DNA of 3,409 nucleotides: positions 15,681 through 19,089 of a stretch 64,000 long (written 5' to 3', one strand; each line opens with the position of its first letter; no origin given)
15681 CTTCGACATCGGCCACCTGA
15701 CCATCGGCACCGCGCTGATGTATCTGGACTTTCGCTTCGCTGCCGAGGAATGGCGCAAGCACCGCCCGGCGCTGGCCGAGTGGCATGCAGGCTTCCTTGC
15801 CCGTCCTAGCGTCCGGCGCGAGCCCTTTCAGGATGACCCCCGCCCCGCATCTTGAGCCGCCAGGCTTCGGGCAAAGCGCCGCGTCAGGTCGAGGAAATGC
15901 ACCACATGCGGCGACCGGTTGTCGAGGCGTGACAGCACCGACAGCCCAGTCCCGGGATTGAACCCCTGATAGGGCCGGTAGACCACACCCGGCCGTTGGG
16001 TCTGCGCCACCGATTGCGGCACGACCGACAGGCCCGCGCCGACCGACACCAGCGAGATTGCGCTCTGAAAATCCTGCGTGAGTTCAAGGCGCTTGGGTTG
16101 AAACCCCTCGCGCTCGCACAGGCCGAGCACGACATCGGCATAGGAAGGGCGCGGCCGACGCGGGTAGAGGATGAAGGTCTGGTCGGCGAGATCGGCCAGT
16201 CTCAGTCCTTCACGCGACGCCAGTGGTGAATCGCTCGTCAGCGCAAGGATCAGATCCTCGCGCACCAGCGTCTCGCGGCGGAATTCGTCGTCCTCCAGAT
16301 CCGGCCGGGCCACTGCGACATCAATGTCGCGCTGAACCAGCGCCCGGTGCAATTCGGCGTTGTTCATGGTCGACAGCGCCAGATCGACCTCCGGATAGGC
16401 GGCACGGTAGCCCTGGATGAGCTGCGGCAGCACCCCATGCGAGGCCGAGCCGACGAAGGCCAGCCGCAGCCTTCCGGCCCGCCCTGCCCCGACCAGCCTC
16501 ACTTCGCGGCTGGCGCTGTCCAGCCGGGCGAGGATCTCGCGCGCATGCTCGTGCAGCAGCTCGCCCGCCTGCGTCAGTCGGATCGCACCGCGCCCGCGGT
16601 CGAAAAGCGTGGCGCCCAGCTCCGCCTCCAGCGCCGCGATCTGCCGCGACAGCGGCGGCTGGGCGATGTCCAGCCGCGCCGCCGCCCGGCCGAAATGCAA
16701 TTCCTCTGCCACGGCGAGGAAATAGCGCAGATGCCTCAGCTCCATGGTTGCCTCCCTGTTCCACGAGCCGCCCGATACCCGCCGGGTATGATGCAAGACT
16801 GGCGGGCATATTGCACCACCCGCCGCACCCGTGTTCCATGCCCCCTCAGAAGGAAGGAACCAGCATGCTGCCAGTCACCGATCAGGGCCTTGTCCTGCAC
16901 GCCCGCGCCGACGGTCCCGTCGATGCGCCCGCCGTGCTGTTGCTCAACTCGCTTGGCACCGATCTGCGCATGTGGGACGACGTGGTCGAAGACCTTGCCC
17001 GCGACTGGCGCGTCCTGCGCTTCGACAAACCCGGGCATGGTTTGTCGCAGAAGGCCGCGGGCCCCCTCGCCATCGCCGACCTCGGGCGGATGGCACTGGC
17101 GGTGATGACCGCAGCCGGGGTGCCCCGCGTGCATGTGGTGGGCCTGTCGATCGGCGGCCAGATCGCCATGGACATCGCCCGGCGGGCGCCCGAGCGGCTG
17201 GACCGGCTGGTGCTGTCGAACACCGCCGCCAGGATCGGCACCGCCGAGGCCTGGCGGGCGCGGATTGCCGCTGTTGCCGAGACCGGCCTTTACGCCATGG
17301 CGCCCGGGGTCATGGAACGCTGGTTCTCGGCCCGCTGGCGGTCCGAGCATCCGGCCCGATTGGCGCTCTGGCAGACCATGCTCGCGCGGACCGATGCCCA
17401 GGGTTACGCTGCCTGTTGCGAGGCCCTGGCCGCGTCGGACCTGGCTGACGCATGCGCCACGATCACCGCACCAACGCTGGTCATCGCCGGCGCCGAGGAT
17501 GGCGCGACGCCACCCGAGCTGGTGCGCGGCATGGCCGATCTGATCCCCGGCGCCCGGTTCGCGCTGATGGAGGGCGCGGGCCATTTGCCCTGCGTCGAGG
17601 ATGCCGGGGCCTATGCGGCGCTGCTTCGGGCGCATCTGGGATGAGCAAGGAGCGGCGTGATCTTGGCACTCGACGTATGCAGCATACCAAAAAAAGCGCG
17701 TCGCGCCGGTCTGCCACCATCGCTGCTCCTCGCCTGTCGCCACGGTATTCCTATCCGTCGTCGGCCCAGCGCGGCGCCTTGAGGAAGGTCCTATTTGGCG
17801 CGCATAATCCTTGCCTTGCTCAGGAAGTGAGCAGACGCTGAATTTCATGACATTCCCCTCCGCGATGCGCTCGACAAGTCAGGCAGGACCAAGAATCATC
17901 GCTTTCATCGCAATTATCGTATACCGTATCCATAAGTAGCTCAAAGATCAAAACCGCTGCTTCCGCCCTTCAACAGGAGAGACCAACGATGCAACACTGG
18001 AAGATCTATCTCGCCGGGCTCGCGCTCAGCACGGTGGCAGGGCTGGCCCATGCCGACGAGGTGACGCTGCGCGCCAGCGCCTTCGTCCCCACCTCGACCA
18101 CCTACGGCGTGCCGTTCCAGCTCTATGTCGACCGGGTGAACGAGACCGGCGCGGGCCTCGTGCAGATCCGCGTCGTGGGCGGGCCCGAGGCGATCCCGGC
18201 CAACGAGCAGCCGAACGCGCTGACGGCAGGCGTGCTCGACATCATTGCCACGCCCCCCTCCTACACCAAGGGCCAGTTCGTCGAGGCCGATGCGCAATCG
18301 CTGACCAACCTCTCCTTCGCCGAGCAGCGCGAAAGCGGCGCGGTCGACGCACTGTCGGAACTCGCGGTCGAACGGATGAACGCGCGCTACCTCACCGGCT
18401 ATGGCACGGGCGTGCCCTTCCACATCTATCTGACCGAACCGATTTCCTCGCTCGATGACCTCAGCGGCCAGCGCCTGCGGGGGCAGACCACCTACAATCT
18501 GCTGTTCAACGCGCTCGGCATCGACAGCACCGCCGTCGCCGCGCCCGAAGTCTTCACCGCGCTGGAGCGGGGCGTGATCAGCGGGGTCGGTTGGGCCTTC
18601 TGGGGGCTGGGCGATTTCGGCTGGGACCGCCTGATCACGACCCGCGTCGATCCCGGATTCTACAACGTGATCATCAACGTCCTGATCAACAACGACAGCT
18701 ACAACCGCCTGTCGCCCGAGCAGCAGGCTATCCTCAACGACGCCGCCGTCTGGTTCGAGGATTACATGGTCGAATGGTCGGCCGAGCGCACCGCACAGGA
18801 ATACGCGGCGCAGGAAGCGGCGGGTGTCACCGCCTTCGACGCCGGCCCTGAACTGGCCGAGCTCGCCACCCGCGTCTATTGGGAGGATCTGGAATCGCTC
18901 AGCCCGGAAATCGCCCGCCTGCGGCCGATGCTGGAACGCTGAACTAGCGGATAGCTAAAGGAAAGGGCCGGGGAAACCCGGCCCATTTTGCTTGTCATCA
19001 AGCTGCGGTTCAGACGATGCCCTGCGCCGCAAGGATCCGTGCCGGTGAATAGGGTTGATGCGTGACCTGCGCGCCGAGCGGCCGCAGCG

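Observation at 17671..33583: A five-fold repeated AT-rich operator-like motif links a TRAP transporter, a molybdo-hydroxylase operon and a Rieske/PyrDK operon into one putative GntR regulon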

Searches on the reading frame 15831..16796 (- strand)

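Call 9: search_protein_families(library=ncbifam, proteins=[window:15831-16796:-], max_evalue=0.00001)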
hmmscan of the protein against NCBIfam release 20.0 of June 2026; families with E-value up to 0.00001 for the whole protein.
window:15831-16796:- (322 aa): 52 families (the best 25 are shown)
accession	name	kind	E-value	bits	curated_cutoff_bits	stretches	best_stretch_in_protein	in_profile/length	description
NF045775.1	acetoin_reg_AlsR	exception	1.2e-77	261.3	430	1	18-306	1-289/290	acetoin biosynthesis transcriptional regulator AlsR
NF007439.0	PRK09986.1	equivalog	6e-61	206.4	290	1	15-304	4-293/296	LysR family transcriptional regulator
NF007385.0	PRK09906.1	equivalog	5.4e-53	180.1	356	1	18-305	1-287/296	DNA-binding transcriptional regulator HcaR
NF053705.1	TransRegGltCGpos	equivalog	1.9e-49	168.5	350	1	18-269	1-251/300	glutamate biosynthesis transcriptional regulator GltC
NF040709.1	benzoate_BenM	exception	1.7e-48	165.4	600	1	18-277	1-261/299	benzoate utilization transcription regulator BenM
NF008416.0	PRK11242.1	equivalog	9.8e-47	159.7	277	1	18-268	1-250/300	transcriptional regulator CynR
NF040710.1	benzoate_CatM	exception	7.6e-45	153.4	580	1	18-302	1-286/293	cis,cis-muconate-binding transcription regulator CatM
NF047520.1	trans_act_CidR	equivalog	1.7e-42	145.6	415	1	18-266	1-247/292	cidABC operon transcriptional activator CidR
TIGR03339.1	phn_lysR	subfamily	3.1e-33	115.2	341.1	1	23-263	2-237/279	aminoethylphosphonate catabolism associated LysR family transcriptional regulator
NF040786.1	LysR_Sec_metab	equivalog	8.6e-32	110.3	250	1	18-265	1-251/298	selenium metabolism-associated LysR family transcriptional regulator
NF047354.1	trans_reg_GltC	equivalog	1.9e-30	106.4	300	1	18-209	1-194/290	glutamate biosynthesis transcriptional regulator GltC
NF008722.0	PRK11716.1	equivalog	6.1e-30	104.2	246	1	18-265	1-247/293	HTH-type transcriptional activator IlvY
NF008361.0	PRK11151.1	equivalog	5.2e-29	101.5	329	1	18-290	1-273/305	DNA-binding transcriptional regulator OxyR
NF008410.0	PRK11233.1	equivalog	6.2e-28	97.8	309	1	18-265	1-244/305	nitrogen assimilation transcriptional regulator NAC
TIGR02424.1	TF_pcaQ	equivalog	2.3e-27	95.7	303.8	1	18-213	3-199/300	pca operon transcription factor PcaQ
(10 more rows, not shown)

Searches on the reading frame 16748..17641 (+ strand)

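Call 6: search_protein_families(library=pfam, proteins=[window:16748-17641:+])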
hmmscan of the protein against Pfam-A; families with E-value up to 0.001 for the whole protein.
window:16748-17641:+ (298 aa): 4 families
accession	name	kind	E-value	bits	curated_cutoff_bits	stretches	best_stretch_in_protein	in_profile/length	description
PF00561.26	Abhydrolase_1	-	2e-25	90.3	25.8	1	61-285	1-244/245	alpha/beta hydrolase fold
PF12697.13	Abhydrolase_6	-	3e-16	61.2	26.3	1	63-291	1-216/217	Alpha/beta hydrolase family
PF12146.15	Hydrolase_4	-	5.1e-15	55.9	27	1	62-284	6-237/239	Serine aminopeptidase, S33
PF08386.16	Abhydrolase_4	-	0.00022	21.8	21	1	239-280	33-74/103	TAP-like protein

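Call 9: search_protein_families(library=ncbifam, proteins=[window:16748-17641:+], max_evalue=0.00001)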
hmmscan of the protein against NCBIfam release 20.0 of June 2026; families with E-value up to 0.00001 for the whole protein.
window:16748-17641:+ (298 aa): 30 families (the best 25 are shown)
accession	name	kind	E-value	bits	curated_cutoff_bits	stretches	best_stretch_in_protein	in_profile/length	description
TIGR02427.1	protocat_pcaD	equivalog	4e-91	304.9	255.85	1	50-297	2-250/251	3-oxoadipate enol-lactonase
NF051488.1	bifunc_PcaDC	exception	4.6e-83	279.4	390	1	50-297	2-250/375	bifunctional 3-oxoadipate enol-lactonase/4-carboxymuconolactone decarboxylase PcaDC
NF051487.1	bifunc_PcaCD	exception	4e-62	210.6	430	1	51-297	163-411/413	bifunctional 4-carboxymuconolactone decarboxylase/3-oxoadipate enol-lactonase PcaCD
TIGR01738.1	bioH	equivalog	1.2e-26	93.9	206.95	1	61-295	5-243/245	pimeloyl-ACP methyl ester esterase BioH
NF011457.0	PRK14875.1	equivalog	4.5e-26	91.7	307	1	54-159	126-231/372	acetoin dehydrogenase dihydrolipoyllysine-residue acetyltransferase subunit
TIGR03611.1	RutD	equivalog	2.8e-25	89.2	238.5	1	58-297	11-255/258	pyrimidine utilization protein D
TIGR03056.1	bchO_mg_che_rel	equivalog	1.1e-18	67.2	172.55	2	47-160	15-129/278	alpha/beta fold hydrolase BchO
TIGR03695.1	menH_SHCHC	equivalog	1.6e-16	60.5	208.55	1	61-296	3-250/252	2-succinyl-6-hydroxy-2,4-cyclohexadiene-1-carboxylate synthase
NF052610.1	macro_16_ester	equivalog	6.6e-16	58.5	420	1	50-160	13-128/281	alpha/beta fold macrolide esterase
NF058673.1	LipAdnlyCyLipJMY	equivalog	6.1e-15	54.9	800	1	83-288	58-273/449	bifunctional lipase/adenylate cyclase LipJ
TIGR02240.1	PHA_depoly_arom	equivalog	1.2e-14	54.3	250.6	1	57-293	22-259/276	poly(3-hydroxyalkanoate) depolymerase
NF053684.1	esterase_mleBCA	exception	1.9e-14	53.5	570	1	56-170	19-137/281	BCA family alpha/beta fold macrolide esterase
NF050089.1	i_nPHAscl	equivalog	7.8e-14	51.4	300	1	74-163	32-121/288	intracellular short-chain-length polyhydroxyalkanoate depolymerase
NF053683.1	esterase_mleBRB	exception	1.5e-13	51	585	1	50-160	13-128/280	BRB family alpha/beta fold macrolide esterase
NF045632.1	hydroxlase_HsaD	equivalog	3.5e-13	49.1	400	1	47-158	22-136/290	4,5:9,10-diseco-3-hydroxy-5,9,17-trioxoandrosta-1(10),2-diene-4-oate hydrolase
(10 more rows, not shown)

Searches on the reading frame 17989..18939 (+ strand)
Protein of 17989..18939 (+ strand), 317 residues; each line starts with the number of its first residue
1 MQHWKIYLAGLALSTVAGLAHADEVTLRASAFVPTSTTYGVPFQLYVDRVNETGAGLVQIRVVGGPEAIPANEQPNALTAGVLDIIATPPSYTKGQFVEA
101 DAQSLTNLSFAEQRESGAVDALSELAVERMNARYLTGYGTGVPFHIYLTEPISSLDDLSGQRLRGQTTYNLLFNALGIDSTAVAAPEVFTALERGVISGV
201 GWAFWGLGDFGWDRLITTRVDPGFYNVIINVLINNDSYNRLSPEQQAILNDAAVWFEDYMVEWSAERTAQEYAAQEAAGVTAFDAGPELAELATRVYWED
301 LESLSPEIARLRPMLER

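Call 6: search_protein_families(library=pfam, proteins=[window:17989-18939:+])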
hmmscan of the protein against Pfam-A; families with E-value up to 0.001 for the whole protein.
window:17989-18939:+ (317 aa): 1 family
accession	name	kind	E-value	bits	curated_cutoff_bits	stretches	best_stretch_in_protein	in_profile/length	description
PF03480.18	DctP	-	1.4e-20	74.2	23.4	1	32-283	4-261/286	Bacterial extracellular solute-binding protein, family 7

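Call 8: search_protein_families(library=ncbifam, proteins=[window:17989-18939:+], max_evalue=0.00001)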
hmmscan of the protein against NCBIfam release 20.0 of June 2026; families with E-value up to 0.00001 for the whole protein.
window:17989-18939:+ (317 aa): 2 families
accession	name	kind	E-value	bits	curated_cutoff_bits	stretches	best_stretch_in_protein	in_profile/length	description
NF037995.1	TRAP_S1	subfamily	6e-20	71.7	50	1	135-288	111-266/271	TRAP transporter substrate-binding protein DctP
TIGR00787.1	dctP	subfamily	7e-11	42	175.05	1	34-199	6-177/257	DctP family TRAP transporter solute-binding subunit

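Call 59: search_solved_structures(query=window:17989-18939:+, max_evalue=0.00001)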
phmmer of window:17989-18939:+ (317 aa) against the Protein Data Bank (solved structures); distinct sequences matched with E-value up to 0.00001: 23.
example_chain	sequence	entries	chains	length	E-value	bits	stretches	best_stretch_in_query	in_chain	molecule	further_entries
4mnc_A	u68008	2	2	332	1.7e-49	172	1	12-310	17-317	TRAP dicarboxylate transporter-DctP subunit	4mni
4pgn_A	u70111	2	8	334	3.4e-15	59.3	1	21-254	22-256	Extracellular solute-binding protein, family 7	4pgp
4nap_A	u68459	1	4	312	7.9e-15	58.1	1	24-254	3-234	Extracellular solute-binding protein, family 7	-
4pe3_A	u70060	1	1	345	3.8e-14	55.9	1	44-288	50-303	TRAP dicarboxylate transporter-DctP subunit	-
4n6d_A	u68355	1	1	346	5.3e-11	45.5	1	15-262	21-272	TRAP dicarboxylate transporter-DctP subunit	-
2hzk_A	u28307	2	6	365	5.7e-10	42.2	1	11-289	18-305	TRAP-T family sorbitol/mannitol transporter, periplasmic binding protein, SmoM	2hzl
5iga_A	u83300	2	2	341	6.8e-10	41.9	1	3-292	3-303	TRAP TRANSPORTER SOLUTE BINDING PROTEIN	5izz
5i5p_A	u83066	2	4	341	9.8e-10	41.4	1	3-292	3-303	TRAP TRANSPORTER SOLUTE BINDING PROTEIN | TRAP solute Binding Protein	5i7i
5im2_A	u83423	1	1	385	3.4e-09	39.6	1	9-251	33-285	Twin-arginine translocation pathway signal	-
7nr2_AAA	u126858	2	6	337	1.1e-08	37.9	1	23-251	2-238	TRAP dicarboxylate transporter, DctP subunit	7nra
4x8r_A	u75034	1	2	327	1.2e-08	37.9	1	22-289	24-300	TRAP dicarboxylate transporter, DctP subunit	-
7nqg_AAA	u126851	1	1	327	1.5e-08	37.5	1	27-253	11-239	TrapT family, dctP subunit, C4-dicarboxylate periplasmic binding protein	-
4p56_A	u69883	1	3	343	6.4e-08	35.4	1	26-248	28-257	Putative extracellular solute-binding protein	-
4xfe_A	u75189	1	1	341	7.7e-08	35.2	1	142-281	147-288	TRAP dicarboxylate transporter subunit DctP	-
4p47_A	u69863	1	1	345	1.7e-07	34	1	12-288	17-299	TRAP dicarboxylate transporter, DctP subunit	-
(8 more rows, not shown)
